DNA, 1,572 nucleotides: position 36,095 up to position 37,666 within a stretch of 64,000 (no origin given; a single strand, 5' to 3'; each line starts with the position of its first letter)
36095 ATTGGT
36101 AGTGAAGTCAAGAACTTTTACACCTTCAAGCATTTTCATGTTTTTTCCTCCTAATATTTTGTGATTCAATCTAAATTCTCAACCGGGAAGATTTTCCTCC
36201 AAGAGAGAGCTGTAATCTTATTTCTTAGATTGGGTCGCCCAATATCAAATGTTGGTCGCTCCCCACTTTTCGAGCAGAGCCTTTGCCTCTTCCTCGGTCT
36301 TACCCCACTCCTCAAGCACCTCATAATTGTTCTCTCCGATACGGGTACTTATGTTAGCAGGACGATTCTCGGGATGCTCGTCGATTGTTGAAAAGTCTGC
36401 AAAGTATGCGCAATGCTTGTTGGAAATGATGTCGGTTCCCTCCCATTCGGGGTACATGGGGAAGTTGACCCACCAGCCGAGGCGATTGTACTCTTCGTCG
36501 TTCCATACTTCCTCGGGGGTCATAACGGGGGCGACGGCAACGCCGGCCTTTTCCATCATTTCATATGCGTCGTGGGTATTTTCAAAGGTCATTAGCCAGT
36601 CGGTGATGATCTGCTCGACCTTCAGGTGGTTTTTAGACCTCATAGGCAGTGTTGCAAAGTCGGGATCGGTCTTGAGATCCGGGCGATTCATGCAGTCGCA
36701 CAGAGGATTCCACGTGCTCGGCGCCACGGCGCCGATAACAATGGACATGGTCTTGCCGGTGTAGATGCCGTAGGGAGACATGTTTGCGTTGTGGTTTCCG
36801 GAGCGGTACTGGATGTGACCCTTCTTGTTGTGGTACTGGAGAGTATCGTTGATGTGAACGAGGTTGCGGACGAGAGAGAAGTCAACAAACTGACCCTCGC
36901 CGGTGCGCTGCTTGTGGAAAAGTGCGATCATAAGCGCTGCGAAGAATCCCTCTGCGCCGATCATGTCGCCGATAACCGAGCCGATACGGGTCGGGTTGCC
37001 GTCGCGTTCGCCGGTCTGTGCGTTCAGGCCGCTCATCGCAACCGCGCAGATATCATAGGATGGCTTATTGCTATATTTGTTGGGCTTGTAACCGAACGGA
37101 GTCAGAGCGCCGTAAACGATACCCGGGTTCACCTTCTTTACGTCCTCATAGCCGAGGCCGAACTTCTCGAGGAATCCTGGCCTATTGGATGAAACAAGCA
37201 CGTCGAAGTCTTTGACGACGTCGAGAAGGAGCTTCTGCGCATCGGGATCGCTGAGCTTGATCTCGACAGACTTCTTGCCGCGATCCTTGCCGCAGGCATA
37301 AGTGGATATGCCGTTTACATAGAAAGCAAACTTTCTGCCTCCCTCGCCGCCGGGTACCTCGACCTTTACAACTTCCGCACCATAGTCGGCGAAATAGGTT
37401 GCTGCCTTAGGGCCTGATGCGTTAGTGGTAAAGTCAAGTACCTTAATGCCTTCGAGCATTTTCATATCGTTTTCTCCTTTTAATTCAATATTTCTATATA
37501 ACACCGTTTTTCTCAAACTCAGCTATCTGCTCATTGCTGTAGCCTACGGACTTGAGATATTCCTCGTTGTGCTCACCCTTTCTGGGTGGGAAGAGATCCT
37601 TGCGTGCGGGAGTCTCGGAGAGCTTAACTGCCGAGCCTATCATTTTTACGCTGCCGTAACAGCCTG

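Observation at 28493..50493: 22-kb sigma-54-centred CoA-thioester island that mixes cai/fix, car, bai and bbu features but matches none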

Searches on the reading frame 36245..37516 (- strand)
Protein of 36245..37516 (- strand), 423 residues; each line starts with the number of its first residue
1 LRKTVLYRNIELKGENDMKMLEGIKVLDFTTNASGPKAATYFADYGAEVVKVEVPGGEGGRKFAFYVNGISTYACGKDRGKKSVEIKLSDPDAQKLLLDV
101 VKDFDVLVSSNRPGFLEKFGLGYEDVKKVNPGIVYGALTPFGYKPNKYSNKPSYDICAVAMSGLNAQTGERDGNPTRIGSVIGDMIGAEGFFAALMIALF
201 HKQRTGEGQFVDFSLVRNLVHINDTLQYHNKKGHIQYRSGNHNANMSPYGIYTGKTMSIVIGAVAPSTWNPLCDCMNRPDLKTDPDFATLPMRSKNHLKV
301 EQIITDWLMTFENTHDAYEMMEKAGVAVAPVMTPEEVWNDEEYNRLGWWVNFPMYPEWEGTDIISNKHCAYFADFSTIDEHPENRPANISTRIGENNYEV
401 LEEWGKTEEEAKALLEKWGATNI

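Call 3: search_protein_families(library=pfam, proteins=[window:36245-37516:-])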
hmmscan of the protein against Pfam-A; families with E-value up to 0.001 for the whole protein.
window:36245-37516:- (423 aa): 1 family
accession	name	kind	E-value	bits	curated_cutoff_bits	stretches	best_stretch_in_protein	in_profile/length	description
PF02515.22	CoA_transf_3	-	3.6e-84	283.4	23.3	1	21-352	1-332/366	CoA-transferase family III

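Call 5: search_protein_families(library=ncbifam, proteins=[window:36245-37516:-], max_evalue=1e-10)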
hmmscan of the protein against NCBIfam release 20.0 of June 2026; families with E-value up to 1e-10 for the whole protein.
window:36245-37516:- (423 aa): 6 families
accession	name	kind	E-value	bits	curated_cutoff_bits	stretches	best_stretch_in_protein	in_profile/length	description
NF041294.1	Scnl_mescCoAtase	equivalog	3.8e-60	204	700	1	18-343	1-331/381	succinyl-CoA:mesaconate CoA-transferase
NF003809.0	PRK05398.1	subfamily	7.9e-52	176.2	442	1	19-415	3-411/416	formyl-CoA transferase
TIGR03253.1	oxalate_frc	equivalog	1.2e-50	172.5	504.2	1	19-416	2-412/416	formyl-CoA transferase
NF008511.0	PRK11430.1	equivalog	3.5e-49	167.9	522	1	20-333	9-322/381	CoA:oxalate CoA-transferase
NF052585.1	SucGlutTfsCaiB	equivalog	9.7e-49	166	750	1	18-409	5-393/394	succinate--glutarate CoA-transferase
NF002914.1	PRK03525.1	equivalog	5.5e-23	81.5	413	1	20-416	9-393/400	L-carnitine CoA-transferase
